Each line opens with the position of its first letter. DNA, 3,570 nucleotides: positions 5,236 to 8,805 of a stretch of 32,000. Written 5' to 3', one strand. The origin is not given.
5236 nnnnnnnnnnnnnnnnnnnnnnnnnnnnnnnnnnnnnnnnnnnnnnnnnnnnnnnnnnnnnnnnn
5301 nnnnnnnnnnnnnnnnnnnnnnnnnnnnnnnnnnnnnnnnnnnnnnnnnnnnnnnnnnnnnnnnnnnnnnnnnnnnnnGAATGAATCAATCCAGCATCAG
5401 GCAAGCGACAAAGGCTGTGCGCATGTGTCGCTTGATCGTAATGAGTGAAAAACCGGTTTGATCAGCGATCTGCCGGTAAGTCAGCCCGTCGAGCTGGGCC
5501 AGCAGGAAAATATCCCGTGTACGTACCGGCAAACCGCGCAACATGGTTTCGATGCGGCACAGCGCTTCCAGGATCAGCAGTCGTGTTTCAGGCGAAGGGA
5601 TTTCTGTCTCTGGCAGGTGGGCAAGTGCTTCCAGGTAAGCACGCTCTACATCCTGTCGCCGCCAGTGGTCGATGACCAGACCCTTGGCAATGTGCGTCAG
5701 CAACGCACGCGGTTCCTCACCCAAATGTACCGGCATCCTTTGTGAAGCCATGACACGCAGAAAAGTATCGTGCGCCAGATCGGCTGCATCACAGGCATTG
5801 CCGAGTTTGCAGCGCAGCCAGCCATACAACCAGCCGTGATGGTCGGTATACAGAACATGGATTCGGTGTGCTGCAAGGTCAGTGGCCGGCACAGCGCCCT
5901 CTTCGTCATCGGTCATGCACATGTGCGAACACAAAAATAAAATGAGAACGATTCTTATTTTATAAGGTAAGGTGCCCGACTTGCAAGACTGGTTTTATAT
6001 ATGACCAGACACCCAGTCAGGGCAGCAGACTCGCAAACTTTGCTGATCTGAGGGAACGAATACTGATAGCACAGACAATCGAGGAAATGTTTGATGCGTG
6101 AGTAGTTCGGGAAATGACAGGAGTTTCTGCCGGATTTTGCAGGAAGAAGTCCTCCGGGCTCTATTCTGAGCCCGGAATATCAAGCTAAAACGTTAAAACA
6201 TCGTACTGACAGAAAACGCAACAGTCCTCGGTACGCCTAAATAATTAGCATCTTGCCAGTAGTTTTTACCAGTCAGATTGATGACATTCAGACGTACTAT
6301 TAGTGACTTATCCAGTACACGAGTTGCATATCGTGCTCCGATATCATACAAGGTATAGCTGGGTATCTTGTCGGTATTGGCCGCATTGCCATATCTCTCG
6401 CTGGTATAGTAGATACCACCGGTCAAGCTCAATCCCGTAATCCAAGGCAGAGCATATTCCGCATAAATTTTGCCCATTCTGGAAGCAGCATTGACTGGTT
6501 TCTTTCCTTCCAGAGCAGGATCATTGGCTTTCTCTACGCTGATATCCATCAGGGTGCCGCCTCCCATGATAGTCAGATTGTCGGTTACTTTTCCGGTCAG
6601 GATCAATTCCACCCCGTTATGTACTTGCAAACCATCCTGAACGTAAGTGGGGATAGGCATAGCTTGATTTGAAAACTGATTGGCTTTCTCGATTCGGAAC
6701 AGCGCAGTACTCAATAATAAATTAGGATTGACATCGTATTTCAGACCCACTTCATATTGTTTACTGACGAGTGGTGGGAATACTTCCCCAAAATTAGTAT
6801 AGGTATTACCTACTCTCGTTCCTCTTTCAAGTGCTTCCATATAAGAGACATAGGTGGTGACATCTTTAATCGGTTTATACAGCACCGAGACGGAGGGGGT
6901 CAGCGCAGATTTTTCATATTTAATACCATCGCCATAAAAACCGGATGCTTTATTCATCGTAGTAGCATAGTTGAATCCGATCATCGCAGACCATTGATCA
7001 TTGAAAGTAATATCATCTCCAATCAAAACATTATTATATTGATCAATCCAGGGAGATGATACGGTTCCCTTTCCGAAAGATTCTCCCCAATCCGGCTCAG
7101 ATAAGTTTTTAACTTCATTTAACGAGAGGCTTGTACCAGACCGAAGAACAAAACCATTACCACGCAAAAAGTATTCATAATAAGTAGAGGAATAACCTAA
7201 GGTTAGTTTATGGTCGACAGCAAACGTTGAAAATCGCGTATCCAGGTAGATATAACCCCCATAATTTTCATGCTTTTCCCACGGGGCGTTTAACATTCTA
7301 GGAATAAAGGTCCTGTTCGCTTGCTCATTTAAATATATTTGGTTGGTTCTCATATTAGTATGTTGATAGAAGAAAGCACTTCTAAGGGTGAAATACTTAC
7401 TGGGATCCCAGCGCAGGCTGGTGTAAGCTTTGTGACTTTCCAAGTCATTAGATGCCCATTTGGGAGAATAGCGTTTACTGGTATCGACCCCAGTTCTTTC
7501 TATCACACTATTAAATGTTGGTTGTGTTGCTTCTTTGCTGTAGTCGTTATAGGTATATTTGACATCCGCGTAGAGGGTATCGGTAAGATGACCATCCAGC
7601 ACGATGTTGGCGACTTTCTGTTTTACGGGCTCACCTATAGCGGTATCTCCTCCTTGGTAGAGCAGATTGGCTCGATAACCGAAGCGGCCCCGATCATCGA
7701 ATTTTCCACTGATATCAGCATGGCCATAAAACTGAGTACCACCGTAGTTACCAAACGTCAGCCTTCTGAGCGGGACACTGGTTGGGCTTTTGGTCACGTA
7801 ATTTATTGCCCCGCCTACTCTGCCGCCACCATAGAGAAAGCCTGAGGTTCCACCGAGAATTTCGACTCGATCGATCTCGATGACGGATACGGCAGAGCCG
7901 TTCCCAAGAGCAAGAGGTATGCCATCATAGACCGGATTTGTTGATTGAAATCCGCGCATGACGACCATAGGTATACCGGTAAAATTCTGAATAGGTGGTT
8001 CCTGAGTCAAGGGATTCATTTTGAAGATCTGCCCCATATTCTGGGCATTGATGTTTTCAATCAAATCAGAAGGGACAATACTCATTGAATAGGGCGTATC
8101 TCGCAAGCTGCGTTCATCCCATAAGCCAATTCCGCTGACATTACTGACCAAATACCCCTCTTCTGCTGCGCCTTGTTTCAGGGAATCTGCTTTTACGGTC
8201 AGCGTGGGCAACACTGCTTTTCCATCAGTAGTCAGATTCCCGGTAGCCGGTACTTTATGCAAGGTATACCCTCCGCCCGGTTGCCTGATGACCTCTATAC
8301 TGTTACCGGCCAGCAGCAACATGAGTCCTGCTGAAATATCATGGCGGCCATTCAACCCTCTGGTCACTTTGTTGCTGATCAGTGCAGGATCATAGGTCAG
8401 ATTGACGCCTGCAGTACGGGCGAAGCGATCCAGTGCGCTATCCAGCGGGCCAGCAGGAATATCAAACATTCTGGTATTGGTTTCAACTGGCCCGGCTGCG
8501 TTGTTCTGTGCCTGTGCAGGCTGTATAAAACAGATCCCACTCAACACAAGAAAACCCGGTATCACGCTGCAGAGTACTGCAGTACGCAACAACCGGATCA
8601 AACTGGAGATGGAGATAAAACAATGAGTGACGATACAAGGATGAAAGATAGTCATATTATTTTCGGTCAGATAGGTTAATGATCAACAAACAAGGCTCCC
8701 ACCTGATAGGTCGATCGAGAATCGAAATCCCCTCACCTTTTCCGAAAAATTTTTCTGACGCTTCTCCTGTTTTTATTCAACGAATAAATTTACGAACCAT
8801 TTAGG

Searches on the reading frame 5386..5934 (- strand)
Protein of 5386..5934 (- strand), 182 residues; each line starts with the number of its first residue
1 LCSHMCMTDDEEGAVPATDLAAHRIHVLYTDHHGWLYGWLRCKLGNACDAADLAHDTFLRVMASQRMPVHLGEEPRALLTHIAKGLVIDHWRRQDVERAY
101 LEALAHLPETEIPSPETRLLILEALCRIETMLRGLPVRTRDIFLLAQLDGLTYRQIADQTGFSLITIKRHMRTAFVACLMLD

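Call 31: search_protein_families(library=pfam, proteins=[window:5386-5934:-], max_evalue=0.001)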
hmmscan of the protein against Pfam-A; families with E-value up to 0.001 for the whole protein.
window:5386-5934:- (182 aa): 4 families
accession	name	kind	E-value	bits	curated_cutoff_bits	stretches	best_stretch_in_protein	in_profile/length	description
PF08281.18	Sigma70_r4_2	-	1.1e-13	51.1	25.7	1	128-176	4-52/54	Sigma-70, region 4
PF04542.20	Sigma70_r2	-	1.3e-11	44.6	24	1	28-95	1-69/71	Sigma-70 region 2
PF04545.22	Sigma70_r4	-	6.7e-08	32.4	24.1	1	132-176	2-46/50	Sigma-70, region 4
PF07638.17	Sigma70_ECF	-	0.00017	22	21.1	1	50-174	49-175/185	ECF sigma factor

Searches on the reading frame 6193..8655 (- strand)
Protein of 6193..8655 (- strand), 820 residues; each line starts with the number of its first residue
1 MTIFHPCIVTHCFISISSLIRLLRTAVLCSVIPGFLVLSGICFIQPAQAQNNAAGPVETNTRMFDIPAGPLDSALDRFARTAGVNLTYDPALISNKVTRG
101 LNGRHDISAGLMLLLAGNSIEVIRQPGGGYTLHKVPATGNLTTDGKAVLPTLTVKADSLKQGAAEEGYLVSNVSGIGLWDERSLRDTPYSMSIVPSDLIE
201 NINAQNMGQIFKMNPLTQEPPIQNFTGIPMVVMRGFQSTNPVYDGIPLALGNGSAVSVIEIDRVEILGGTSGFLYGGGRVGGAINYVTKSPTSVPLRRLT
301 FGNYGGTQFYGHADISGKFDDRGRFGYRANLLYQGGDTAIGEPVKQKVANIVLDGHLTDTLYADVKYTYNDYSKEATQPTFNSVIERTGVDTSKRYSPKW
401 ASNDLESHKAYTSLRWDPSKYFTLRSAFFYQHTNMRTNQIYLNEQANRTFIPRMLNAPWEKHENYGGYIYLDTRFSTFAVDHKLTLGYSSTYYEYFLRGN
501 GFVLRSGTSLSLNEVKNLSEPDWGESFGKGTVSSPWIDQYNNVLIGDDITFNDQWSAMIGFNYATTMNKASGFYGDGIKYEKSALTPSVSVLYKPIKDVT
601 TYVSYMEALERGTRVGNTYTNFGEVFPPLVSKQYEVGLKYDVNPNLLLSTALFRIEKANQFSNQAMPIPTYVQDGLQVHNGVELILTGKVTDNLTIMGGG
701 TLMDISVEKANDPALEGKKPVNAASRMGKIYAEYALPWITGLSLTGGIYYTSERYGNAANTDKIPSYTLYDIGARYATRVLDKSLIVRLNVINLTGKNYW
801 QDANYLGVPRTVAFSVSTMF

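Call 6: search_protein_families(library=pfam, proteins=[window:6193-8655:-], max_evalue=0.01)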
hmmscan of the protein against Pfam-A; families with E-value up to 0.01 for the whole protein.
window:6193-8655:- (820 aa): 3 families
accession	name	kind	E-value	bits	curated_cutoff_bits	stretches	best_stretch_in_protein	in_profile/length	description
PF00593.30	TonB_dep_Rec_b-barrel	-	2.4e-36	127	27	1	365-794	14-436/436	TonB dependent receptor-like, beta-barrel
PF07715.20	Plug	-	1.7e-13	51.5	23.9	1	184-283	2-107/107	TonB-dependent Receptor Plug Domain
PF07660.19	STN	-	0.0039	17.4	28.4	0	85-132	2-49/52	Secretin and TonB N terminus short domain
